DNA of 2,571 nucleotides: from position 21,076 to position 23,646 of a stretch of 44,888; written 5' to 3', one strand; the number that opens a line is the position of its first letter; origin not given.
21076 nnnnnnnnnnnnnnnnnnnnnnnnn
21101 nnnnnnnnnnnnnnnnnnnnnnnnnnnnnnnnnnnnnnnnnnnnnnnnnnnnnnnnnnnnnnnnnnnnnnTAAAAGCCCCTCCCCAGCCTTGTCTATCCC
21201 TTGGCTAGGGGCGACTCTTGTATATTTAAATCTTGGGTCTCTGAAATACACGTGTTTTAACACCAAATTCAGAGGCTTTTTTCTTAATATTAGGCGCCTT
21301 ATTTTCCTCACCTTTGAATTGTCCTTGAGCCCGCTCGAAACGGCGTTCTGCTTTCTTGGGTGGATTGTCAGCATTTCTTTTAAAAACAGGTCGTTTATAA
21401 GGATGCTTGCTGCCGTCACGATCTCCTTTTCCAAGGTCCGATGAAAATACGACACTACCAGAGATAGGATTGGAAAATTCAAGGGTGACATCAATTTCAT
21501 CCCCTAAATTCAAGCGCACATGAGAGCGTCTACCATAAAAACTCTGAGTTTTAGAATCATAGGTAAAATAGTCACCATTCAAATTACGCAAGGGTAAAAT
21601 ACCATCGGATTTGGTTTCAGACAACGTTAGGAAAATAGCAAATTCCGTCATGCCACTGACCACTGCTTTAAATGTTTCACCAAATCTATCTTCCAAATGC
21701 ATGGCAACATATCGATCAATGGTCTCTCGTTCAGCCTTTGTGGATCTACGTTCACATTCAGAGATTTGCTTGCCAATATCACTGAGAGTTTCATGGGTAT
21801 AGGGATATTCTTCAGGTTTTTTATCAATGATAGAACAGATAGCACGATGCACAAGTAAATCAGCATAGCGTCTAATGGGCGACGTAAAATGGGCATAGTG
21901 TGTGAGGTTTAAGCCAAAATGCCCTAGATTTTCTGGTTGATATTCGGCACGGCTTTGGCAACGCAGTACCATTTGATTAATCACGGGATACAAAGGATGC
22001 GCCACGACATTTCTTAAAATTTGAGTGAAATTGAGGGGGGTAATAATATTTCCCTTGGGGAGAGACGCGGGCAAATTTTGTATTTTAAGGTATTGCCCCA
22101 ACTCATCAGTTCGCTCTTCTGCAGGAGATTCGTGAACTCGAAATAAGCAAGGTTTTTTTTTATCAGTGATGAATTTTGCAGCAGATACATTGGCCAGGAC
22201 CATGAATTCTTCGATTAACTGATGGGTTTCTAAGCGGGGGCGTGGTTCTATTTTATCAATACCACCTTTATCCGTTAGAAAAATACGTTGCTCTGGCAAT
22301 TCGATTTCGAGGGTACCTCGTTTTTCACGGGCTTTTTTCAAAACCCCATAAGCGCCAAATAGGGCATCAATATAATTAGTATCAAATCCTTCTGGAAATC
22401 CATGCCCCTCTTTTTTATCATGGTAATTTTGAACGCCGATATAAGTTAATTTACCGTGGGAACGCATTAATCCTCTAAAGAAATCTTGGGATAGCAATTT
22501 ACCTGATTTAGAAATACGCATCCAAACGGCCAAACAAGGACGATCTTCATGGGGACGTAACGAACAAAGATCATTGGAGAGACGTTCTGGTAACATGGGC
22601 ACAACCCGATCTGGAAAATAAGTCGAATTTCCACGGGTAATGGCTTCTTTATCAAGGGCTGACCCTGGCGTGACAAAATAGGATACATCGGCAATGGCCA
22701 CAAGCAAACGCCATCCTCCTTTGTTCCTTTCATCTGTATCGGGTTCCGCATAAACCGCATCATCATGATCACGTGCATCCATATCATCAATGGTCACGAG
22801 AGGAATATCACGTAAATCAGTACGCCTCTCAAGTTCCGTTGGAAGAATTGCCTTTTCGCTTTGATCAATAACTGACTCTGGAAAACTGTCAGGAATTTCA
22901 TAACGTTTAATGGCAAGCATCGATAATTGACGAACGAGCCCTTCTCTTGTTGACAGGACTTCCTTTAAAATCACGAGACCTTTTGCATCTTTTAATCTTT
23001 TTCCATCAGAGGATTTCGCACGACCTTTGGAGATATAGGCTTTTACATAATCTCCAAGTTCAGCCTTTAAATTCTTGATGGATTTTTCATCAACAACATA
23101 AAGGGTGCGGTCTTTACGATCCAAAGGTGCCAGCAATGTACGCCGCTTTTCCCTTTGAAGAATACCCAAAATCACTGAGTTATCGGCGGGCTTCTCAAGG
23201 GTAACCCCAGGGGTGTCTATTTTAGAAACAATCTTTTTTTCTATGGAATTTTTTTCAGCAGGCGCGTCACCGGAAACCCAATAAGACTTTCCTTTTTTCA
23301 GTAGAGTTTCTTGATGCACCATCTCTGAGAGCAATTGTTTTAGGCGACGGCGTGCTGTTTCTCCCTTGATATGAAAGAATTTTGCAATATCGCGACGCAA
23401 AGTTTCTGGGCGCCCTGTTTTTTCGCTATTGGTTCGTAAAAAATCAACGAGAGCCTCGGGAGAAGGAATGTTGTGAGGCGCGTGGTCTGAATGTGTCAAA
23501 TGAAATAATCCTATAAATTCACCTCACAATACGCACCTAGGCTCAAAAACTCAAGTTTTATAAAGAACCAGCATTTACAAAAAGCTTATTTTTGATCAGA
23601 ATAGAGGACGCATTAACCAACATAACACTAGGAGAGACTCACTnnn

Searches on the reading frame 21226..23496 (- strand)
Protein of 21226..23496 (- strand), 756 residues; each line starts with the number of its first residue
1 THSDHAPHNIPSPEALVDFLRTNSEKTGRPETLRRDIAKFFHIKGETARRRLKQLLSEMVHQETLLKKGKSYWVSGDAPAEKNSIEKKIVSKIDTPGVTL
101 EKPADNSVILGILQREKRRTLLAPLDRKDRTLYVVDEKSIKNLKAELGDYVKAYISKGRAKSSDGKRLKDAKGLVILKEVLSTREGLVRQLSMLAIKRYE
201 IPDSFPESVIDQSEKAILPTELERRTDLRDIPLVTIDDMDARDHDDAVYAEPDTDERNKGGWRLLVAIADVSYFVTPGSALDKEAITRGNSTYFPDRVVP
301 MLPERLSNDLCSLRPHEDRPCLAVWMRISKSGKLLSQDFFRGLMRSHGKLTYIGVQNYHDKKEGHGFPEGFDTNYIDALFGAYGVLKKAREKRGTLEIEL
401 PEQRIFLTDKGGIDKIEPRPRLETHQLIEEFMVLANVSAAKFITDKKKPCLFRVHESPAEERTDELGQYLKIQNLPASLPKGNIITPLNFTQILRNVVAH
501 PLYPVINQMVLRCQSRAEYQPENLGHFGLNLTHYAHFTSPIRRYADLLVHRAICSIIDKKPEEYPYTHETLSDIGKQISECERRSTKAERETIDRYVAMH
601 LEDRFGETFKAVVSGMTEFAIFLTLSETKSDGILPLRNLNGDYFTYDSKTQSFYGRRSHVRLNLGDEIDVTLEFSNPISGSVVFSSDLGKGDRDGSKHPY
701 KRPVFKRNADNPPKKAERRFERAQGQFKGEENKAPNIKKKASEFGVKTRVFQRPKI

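Call 53: search_protein_families(library=pfam, proteins=[window:21226-23496:-], max_evalue=0.000001)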
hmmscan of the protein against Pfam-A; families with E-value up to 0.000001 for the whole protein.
window:21226-23496:- (756 aa): 1 family
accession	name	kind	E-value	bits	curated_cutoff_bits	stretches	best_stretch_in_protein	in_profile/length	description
PF00773.25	RNB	-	8.8e-100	334.6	29.3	1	225-557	1-324/326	RNB domain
